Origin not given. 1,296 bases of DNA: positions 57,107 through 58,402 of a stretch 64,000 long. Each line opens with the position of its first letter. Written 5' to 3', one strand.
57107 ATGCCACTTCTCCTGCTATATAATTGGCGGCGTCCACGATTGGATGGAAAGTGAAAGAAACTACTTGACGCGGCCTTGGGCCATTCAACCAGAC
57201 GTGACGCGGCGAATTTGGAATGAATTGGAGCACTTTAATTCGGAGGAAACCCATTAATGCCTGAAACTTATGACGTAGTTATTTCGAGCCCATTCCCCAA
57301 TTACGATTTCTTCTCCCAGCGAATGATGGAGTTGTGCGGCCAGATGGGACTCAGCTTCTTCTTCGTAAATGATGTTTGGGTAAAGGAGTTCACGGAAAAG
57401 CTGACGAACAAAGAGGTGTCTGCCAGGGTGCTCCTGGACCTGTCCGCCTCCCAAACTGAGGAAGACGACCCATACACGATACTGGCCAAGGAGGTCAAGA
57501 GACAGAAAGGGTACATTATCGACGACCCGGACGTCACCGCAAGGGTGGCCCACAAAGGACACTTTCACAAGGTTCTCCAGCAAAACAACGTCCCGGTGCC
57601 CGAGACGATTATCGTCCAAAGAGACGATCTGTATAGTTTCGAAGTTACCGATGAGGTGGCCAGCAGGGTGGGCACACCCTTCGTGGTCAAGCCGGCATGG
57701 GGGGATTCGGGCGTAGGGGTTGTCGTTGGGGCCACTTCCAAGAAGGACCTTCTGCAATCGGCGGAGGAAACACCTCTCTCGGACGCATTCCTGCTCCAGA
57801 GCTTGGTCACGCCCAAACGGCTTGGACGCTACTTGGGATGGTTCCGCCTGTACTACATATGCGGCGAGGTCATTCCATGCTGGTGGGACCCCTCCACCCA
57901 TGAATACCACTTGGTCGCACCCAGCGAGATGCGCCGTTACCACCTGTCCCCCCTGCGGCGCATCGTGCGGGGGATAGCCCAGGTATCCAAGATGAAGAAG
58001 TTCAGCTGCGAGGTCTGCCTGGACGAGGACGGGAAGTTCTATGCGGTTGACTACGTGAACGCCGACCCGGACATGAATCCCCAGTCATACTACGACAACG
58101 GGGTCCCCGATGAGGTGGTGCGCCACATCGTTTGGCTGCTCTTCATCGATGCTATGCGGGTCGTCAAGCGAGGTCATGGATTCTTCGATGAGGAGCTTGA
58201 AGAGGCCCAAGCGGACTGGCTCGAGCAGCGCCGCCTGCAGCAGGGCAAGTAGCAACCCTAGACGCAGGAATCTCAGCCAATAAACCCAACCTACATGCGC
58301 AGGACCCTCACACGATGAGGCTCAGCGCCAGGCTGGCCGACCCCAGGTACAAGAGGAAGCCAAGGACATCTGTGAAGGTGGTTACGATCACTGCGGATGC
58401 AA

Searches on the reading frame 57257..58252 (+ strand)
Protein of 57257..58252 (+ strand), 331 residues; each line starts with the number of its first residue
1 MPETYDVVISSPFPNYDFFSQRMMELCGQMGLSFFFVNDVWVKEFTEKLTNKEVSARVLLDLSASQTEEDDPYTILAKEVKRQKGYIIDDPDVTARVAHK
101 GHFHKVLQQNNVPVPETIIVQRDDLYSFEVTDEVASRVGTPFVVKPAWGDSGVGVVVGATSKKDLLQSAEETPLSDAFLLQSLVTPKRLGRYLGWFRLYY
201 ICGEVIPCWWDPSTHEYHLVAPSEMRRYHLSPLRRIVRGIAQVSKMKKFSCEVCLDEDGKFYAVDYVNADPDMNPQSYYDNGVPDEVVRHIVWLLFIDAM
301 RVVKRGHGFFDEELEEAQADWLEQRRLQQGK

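Call 3: search_protein_families(library=pfam, proteins=[window:57257-58252:+], max_evalue=1)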
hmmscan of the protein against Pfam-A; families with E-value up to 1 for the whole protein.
window:57257-58252:+ (331 aa): 6 families
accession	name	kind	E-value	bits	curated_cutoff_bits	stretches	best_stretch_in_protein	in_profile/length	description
PF14397.11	ATPgrasp_ST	-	1.2e-06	28.4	31.4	1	95-170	17-91/278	Sugar-transfer associated ATP-grasp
PF07478.18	Dala_Dala_lig_C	-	0.0015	18.5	24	1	107-165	2-61/204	D-ala D-ala ligase C-terminus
PF08443.16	RimK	-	0.0043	17.1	21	1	100-183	4-81/188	RimK-like ATP-grasp domain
PF02786.22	CPSase_L_D2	-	0.044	13.7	19.8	1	100-170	2-68/211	Carbamoyl-phosphate synthase L chain, ATP binding domain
PF02655.19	ATP-grasp_3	-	0.11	13.1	23.2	1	98-171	2-63/160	ATP-grasp domain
PF02222.28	ATP-grasp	-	0.12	12.5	27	1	106-167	2-58/179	ATP-grasp domain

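Call 4: search_protein_families(library=ncbifam, proteins=[window:57257-58252:+], max_evalue=1)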
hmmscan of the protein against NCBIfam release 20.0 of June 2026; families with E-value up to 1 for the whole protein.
window:57257-58252:+ (331 aa): 26 families (the best 25 are shown)
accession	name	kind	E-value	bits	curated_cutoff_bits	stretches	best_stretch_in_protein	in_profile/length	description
NF002563.0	PRK02186.1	subfamily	1.3e-06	27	625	1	76-184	84-188/890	argininosuccinate lyase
NF010623.0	PRK14016.1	subfamily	1.3e-06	26.8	877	1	100-166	215-276/871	cyanophycin synthetase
TIGR00768.1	rimK_fam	subfamily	3.7e-06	26.5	143.4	1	74-185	62-171/276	RimK family alpha-L-glutamate ligase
NF002378.0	PRK01372.1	subfamily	3.9e-06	25.8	243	1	100-169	101-164/305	D-alanine--D-alanine ligase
TIGR02068.2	cya_phycin_syn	equivalog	4.1e-06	25.1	850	1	99-169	213-278/862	cyanophycin synthetase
TIGR01205.1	D_ala_D_alaTIGR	subfamily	5.1e-06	25.7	245.65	1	98-169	105-175/318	D-alanine--D-alanine ligase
NF038074.1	fam_STM4014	hypoth_equivalog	2.7e-05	23.7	175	1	76-164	93-180/349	STM4014 family protein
NF040720.1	MptN_Meth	equivalog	8.1e-05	21.8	350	1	79-157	81-153/291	tetrahydromethanopterin:alpha-L-glutamate ligase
TIGR02144.1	LysX_arch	equivalog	0.00039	19.6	275.6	1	75-153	63-136/281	lysine biosynthesis protein LysX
NF006406.0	PRK08654.1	equivalog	0.0015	17.1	739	1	88-170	104-182/499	acetyl-CoA carboxylase biotin carboxylase subunit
NF002528.0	PRK01966.1-4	subfamily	0.0021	16.9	262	1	99-169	141-213/366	D-alanine--D-alanine ligase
NF009402.0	PRK12767.1-1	equivalog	0.0025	16.7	218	1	83-165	99-173/329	carbamoyl phosphate synthase-like protein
NF006286.0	PRK08462.1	equivalog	0.0032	16.4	740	1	88-166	106-183/445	acetyl-CoA carboxylase biotin carboxylase subunit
NF009471.0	PRK12833.1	equivalog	0.0071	14.9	686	1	90-161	109-177/467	acetyl-CoA carboxylase biotin carboxylase subunit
NF002525.0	PRK01966.1-1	equivalog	0.0097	14.9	457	1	101-157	142-197/364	D-alanine--D-alanine ligase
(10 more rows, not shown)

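Call 5: find_homologous_proteins(query=window:57257-58252:+)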
Query window:57257-58252:+ (331 aa): 311 proteins with E <= 0.001 among 1409 candidates; the best 120 are listed.
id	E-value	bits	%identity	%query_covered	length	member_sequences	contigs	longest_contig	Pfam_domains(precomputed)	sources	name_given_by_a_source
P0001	1.5e-214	729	93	100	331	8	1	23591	PF14397.12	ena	-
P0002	5.4e-212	721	92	100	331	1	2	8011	PF14397.12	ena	-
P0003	1.1e-199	681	87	100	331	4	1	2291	-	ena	-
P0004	1.1e-188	644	82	100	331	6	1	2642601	-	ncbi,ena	-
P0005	8.8e-184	628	77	100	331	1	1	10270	PF14397.12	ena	-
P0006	1.7e-181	621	77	100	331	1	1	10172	PF14397.12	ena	-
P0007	4.3e-180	616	76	100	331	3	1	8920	PF14397.12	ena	-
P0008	1.7e-168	578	72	99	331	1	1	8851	PF14397.12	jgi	-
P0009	2.3e-168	578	71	99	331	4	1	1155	PF14397.12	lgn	-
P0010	1.9e-165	568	72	99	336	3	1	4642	PF14397.12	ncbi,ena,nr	ncbi:MAG: hypothetical protein OXK21_08300 [Chloroflexota bacterium]|nr:hypothetical protein [Chloro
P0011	2.3e-164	564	70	99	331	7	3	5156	-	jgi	jgi:hypothetical protein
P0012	2.5e-162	558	70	99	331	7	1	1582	-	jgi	jgi:hypothetical protein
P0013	1.9e-161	555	68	99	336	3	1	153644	-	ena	-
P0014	4.5e-161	554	68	97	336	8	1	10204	-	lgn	-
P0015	6.0e-161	553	69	100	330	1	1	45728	PF14397.12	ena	-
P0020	9.1e-156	536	66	99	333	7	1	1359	PF14397.12,PF07478.19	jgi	jgi:glutathione synthase/RimK-type ligase-like ATP-grasp enzyme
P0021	9.3e-155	533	66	99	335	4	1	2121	PF14397.12,PF08443.17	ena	-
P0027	5.7e-154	530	66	99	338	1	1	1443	PF14397.12,PF07478.19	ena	-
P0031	9.7e-154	530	64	99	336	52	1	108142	PF14397.12,PF08443.17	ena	-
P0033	9.6e-153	526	66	99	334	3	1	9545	PF07478.19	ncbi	-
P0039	9.3e-152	523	64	100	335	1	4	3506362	PF07478.19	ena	-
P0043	1.8e-151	522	66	99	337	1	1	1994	PF08443.17,PF07478.19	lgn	-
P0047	5.8e-151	520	66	99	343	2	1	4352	PF08443.17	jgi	-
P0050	7.6e-151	520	67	99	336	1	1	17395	PF07478.19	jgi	-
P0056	3.1e-150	518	65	100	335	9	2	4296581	PF07478.19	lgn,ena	-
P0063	6.3e-150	517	65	99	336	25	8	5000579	PF07478.19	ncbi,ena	-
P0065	1.8e-149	515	64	100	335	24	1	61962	PF07478.19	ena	-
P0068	3.0e-149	515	64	99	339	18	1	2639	PF14397.12,PF08443.17,PF07478.19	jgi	-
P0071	2.0e-148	512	64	99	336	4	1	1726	PF14397.12,PF07478.19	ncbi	-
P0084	4.8e-147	508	63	99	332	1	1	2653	PF14397.12,PF07478.19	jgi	jgi:hypothetical protein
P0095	2.7e-146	505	63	99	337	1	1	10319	PF14397.12,PF07478.19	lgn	-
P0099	9.8e-146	503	65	100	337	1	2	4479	PF07478.19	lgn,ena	-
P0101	2.2e-145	502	62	100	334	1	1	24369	PF14397.12,PF08443.17,PF07478.19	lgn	-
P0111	5.7e-144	497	64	99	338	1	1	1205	PF08443.17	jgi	-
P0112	7.4e-144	497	64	94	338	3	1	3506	PF07478.19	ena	-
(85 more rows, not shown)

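Call 6: search_solved_structures(query=window:57257-58252:+, max_evalue=1, show_alignments=2)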
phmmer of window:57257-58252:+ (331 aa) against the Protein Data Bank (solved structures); distinct sequences matched with E-value up to 1: 12.
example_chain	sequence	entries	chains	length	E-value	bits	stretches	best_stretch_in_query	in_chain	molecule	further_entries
7on8_A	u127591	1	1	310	4.4e-08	35.9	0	208-230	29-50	SAKe6AR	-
4eg0_A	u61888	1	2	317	0.0032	19.9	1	105-164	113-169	D-alanine--D-alanine ligase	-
5nrh_A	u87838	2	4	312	0.013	17.8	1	105-172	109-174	D-alanine--D-alanine ligase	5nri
4egq_A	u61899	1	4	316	0.014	17.8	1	105-172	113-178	D-alanine--D-alanine ligase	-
8pjt_A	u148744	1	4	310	0.014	17.8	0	210-228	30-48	SAKe6DEref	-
8pjv_A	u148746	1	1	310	0.014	17.7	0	210-228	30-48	SAKe6DR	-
8fxh_A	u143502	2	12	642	0.017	17.5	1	99-163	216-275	RimK domain-containing protein ATP-grasp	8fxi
8hz5_A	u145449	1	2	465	0.062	15.6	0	121-266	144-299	Biotin carboxylase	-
7lgn_A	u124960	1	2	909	0.11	14.8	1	98-183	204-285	Cyanophycin synthase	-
7lgm_A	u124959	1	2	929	0.15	14.4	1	100-176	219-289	Cyanophycin synthase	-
4egj_A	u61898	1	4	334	0.24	13.7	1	105-157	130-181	D-alanine--D-alanine ligase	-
8pjw_A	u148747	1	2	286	0.31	13.4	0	210-228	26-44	SAKe6FE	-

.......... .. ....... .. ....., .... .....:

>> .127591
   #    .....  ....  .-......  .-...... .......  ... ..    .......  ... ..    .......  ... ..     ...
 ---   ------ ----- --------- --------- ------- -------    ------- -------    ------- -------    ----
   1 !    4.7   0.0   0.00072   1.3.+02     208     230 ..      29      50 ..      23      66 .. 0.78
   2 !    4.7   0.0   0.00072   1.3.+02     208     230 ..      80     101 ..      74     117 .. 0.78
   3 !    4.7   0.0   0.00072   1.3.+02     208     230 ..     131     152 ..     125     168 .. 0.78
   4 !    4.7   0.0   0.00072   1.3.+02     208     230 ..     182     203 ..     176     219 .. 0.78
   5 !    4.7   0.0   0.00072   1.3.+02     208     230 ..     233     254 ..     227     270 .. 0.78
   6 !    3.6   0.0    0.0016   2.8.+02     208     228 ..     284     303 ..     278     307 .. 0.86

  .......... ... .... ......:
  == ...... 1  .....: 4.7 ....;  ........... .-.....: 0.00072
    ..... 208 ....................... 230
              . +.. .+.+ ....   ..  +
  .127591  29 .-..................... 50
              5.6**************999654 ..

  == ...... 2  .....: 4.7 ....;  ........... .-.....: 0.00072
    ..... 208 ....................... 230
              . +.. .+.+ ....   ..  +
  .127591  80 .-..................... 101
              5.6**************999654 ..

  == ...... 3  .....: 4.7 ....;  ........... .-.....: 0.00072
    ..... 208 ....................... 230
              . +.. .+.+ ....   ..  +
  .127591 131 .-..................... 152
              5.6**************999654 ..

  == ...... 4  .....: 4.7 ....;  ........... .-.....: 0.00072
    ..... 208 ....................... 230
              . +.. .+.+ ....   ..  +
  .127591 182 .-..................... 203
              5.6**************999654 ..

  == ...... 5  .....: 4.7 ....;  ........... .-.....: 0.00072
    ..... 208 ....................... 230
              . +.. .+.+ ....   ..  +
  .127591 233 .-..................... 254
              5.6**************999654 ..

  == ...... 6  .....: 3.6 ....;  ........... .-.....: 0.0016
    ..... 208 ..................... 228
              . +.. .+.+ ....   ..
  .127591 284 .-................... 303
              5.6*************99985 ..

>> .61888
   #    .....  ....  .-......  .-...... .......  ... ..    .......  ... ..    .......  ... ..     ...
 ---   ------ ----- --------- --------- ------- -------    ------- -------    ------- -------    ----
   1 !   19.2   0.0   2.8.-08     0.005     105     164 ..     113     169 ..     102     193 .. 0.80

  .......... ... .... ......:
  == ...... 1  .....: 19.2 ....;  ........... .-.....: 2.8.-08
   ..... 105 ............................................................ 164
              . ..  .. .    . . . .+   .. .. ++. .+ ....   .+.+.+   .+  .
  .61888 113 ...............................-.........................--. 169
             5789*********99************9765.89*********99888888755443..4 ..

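Call 8: find_related_loci(query=A1, collection=genome_contigs, flank=6000)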
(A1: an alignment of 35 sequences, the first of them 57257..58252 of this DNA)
Query A1 (331 aa) in genome_contigs; peptide patterns used: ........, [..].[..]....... (x = any residue, [..] = any of these).
66 stretches matched a pattern; 50 encode a relative of the query (tblastn E <= 1e-3); 48 distinct loci.
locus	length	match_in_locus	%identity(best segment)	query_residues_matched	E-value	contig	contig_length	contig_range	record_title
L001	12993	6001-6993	94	1-331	0e+0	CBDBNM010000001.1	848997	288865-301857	MAG: Dehalococcoidia bacterium isolate c1b9121c-b6f9-408d-bdb8-3c357fa74dc1 genome assembly, contig: contig_1, whole gen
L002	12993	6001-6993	82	1-331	0e+0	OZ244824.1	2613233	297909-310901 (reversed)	MAG: Dehalococcoidia bacterium isolate 70ea3dc7-dc25-4479-8e7e-ee8621e45a74 genome assembly, chromosome: 1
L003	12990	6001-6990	72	1-330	1e-166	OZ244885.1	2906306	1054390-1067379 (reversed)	MAG: Dehalococcoidia bacterium isolate fdb43404-dfe2-4bc2-b563-a099daddbcab genome assembly, chromosome: 1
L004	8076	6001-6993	67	1-329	8e-165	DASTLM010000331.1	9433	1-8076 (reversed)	MAG TPA_asm: Dehalococcoidia bacterium isolate SMAG_U2862 k141_964008, whole genome shotgun sequence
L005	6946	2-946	70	15-329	1e-162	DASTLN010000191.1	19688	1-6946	MAG TPA_asm: Dehalococcoidia bacterium isolate SMAG_U2898 k141_541618, whole genome shotgun sequence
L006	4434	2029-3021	65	1-329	4e-161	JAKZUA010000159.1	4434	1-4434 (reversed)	MAG: Dehalococcoidia bacterium isolate Langseth_MAG_00073 Langseth_MAG_00073_000000000159, whole genome shotgun sequence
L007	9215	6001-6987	66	1-329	4e-156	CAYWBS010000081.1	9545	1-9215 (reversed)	MAG TPA_asm: uncultured Hyphomicrobiaceae bacterium isolate binchicken_co262_39 genome assembly, contig: NODE_8268_lengt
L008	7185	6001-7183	65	1-329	2e-155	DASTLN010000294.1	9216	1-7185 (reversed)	MAG TPA_asm: Dehalococcoidia bacterium isolate SMAG_U2898 k141_2143994, whole genome shotgun sequence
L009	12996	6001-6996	64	1-330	7e-155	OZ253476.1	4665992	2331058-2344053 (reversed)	MAG: Dehalococcoidia bacterium isolate f6f1a14d-75c1-44c4-996a-bd844335e16e genome assembly, chromosome: 1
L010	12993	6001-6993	65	1-329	5e-154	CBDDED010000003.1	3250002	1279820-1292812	MAG: Dehalococcoidia bacterium isolate 16f7b922-908d-404a-805e-abae4c84c213 genome assembly, contig: contig_3, whole gen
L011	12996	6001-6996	64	1-330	1e-153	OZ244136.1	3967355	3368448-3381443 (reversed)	MAG: Dehalococcoidia bacterium isolate c84a8063-2fa9-408c-8fff-39311bbd64e8 genome assembly, chromosome: 1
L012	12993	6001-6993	65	1-329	2e-153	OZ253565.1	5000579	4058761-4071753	MAG: Dehalococcoidia bacterium isolate c57aa991-6108-42ac-a26f-d51f4aa099f5 genome assembly, chromosome: 1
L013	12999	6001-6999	63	1-331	5e-153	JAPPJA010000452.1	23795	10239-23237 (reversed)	MAG: Chloroflexota bacterium isolate RHO2_bin_36 NODE_2914_length_23795_cov_4.472409, whole genome shotgun sequence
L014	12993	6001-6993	64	1-329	6e-153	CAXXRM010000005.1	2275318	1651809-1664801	MAG: Dehalococcoidia bacterium isolate 5e124f62-d7b0-4653-a383-4a8a36dfad8c genome assembly, contig: contig_5, whole gen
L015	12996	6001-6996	63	1-330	2e-152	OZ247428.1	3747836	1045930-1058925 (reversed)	MAG: Dehalococcoidia bacterium isolate 98dfbe93-de8a-46f9-be85-8584a0b4116d genome assembly, chromosome: 1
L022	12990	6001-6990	64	3-330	5e-149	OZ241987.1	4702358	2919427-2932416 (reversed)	MAG: Dehalococcoidia bacterium isolate afbfe9c5-f9ba-4a69-93a8-a54741e06a32 genome assembly, chromosome: 1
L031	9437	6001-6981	60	1-327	4e-144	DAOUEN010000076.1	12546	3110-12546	MAG TPA_asm: Dehalococcoidia bacterium isolate N6_289 k139_1343560, whole genome shotgun sequence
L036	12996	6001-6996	57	1-331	5e-134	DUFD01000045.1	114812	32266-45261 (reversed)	MAG TPA_asm: Dehalococcoidia bacterium isolate W589 Contig45, whole genome shotgun sequence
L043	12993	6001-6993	59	1-331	5e-142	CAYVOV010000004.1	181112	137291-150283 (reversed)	MAG TPA_asm: uncultured Dehalococcoidales bacterium isolate binchicken_co178_22 genome assembly, contig: NODE_141_length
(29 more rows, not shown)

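Call 16: search_protein_families(library=pfam, proteins=[L003:5049-5891:+, L004:7042-7938:+, L004:3340-5679:+, L005:960-2510:-, L005:2893-3264:+, L009:10246-11202:+, L009:11910-12566:+, L005:4073-4693:+, L022:3227-3655:+, L011:32-790:+], max_evalue=0.001)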
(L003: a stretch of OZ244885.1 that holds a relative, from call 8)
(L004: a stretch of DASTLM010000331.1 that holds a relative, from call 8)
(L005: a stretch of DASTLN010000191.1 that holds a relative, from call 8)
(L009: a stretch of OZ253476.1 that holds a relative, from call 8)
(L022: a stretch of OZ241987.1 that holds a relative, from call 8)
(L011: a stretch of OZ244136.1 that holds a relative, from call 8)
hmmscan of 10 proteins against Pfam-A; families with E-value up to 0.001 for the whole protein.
L003:5049-5891:+ (280 aa): 7 families
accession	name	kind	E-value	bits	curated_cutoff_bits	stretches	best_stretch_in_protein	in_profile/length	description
PF08241.18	Methyltransf_11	-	1e-22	81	21.2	1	76-176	1-95/95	Methyltransferase domain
PF13649.12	Methyltransf_25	-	3.3e-20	73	27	1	75-172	1-97/97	Methyltransferase domain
PF13847.12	Methyltransf_31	-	2.7e-18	66.5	27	1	74-191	6-127/145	Methyltransferase domain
PF08242.18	Methyltransf_12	-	3.9e-14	53.6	30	1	76-174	1-98/98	Methyltransferase domain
PF13489.12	Methyltransf_23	-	2e-13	50.8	27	1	69-220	20-161/164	Methyltransferase domain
PF01209.24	Ubie_methyltran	-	2.3e-10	40.7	20.1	1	71-190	47-165/233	ubiE/COQ5 methyltransferase family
PF02353.26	CMAS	-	5e-08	33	27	1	15-259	7-252/273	Mycolic acid cyclopropane synthetase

L004:7042-7938:+ (298 aa): 9 families
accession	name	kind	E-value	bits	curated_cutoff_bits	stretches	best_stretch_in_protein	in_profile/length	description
PF00561.26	Abhydrolase_1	-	1.7e-13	51.3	25.8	1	78-195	3-114/245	alpha/beta hydrolase fold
PF12146.15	Hydrolase_4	-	1.2e-11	44.8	27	1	76-186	5-113/239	Serine aminopeptidase, S33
PF02129.25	Peptidase_S15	-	3.1e-11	43.9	23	1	69-187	11-133/262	X-Pro dipeptidyl-peptidase (S15 family)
PF01738.24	DLH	-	3.1e-09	37.2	21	0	209-286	120-198/217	Dienelactone hydrolase family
PF20434.5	BD-FAE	-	1.4e-08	34.9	26.8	0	69-171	5-110/215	BD-FAE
PF00326.27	Peptidase_S9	-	1.7e-05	24.9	22.6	1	124-297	37-210/213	Prolyl oligopeptidase family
PF03959.19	FSH1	-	4.4e-05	23.7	21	1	153-271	104-197/211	Serine hydrolase (FSH1)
PF02230.22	Abhydrolase_2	-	4.7e-05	23.8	23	0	144-184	99-140/217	Phospholipase/Carboxylesterase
PF08840.17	BAAT_C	-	7.5e-05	23.3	20.9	1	147-274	19-158/210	BAAT / Acyl-CoA thioester hydrolase C terminal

L004:3340-5679:+ (779 aa): 2 families
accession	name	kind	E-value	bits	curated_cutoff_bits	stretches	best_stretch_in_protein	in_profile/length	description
PF00999.27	Na_H_Exchanger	-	8.4e-63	212.9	26.2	1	23-382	4-370/375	Sodium/hydrogen exchanger, transmembrane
PF06826.17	Asp-Al_Ex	-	0.00012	22.4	27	1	42-123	27-112/167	Predicted Permease Membrane Region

L005:960-2510:- (516 aa): 2 families
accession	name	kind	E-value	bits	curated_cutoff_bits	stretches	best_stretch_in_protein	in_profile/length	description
PF00144.29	Beta-lactamase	-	2.2e-55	188.6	27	1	3-315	11-321/329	Beta-lactamase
PF11954.13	DUF3471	-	0.00073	20.3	29.3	0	343-413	10-88/103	Domain of unknown function (DUF3471)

L005:2893-3264:+ (123 aa): 1 family
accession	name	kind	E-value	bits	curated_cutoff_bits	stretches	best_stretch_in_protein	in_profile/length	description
PF02261.22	Asp_decarbox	-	1.7e-37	128.3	25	1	2-109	3-114/115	Aspartate decarboxylase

L009:10246-11202:+ (318 aa): 1 family
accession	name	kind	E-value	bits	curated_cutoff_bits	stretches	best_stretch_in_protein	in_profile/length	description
PF03631.20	Virul_fac_BrkB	-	4.8e-40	138.3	33.7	1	59-299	5-253/259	Virulence factor BrkB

L009:11910-12566:+ (218 aa): 0 families

L005:4073-4693:+ (206 aa): 8 families
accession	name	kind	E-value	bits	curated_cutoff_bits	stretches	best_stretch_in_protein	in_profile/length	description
PF08241.18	Methyltransf_11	-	3e-14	53.8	21.2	1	60-153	1-95/95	Methyltransferase domain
PF13649.12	Methyltransf_25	-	5.1e-12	46.7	27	1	59-149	1-97/97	Methyltransferase domain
PF13847.12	Methyltransf_31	-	3.2e-09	37.1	27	1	56-154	4-110/145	Methyltransferase domain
PF13489.12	Methyltransf_23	-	6.3e-09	36.2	27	1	43-156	7-119/164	Methyltransferase domain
PF08242.18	Methyltransf_12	-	1e-06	29.8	30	1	60-151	1-98/98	Methyltransferase domain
PF05175.20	MTS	-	7.8e-05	22.8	23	1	48-110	22-88/170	Methyltransferase small domain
PF06325.19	PrmA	-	0.00039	20.4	22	1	47-107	153-213/296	Ribosomal protein L11 methyltransferase (PrmA)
PF07021.18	MetW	-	0.00091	19.3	21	0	43-147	1-104/193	Methionine biosynthesis protein MetW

L022:3227-3655:+ (142 aa): 1 family
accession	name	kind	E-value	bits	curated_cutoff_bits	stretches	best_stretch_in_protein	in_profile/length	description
PF05942.16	PaREP1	-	5.2e-21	75.1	24.4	1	31-131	4-114/115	Archaeal PaREP1/PaREP8 family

L011:32-790:+ (252 aa): 4 families
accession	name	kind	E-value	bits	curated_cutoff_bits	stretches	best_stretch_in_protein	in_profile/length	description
PF01436.27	NHL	-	5.5e-20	70.8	20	2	86-114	1-28/28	NHL repeat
PF08450.18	SGL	-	1.2e-10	41.8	26.3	0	85-127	181-223/246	SMP-30/Gluconolactonase/LRE-like region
PF17170.10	DUF5128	-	5.6e-07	29.5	22.9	1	98-170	54-129/321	6-bladed beta-propeller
PF24684.1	Vgb_lyase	-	1.3e-06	27.9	50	0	91-243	59-206/290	Virginiamycin B lyase family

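Call 18: predict_structure(alignment_id=A1)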
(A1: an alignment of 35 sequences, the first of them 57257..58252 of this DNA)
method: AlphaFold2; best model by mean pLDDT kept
length: 331 residues; sequences in the alignment: 35
mean_pLDDT: 88.4   pTM: 0.84
mean pLDDT of the five models: 88.4, 87.1, 86.2, 85.9, 84.9
residues with pLDDT >= 90: 218; 70-90: 85; 50-70: 22; < 50: 6
segments of 3 or more residues with pLDDT < 50: 311-316
pLDDT, mean of each block of 10 residues (from residue 1): 89 86 91 93 96 95 79 93 90 88 96 97 91 91 89 87 93 93 95 95 94 87 95 97 94 96 91 76 85 92 70 50 67 56
secondary structure, 60 per line:
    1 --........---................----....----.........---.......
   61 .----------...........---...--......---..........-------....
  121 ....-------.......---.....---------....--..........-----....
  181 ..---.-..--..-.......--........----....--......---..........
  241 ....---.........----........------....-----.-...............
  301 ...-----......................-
elements in order: E3-10 H14-29 E34-37 H42-50 E54-61 H72-82 E86-88 H91-96 H100-109 E117-121 H132-138 E142-146 E156-159 H162-171 E177-182 E195-201 E204-211 E216-219 H222-227 H231-244 E248-256 E261-268 H286-303 H309-330
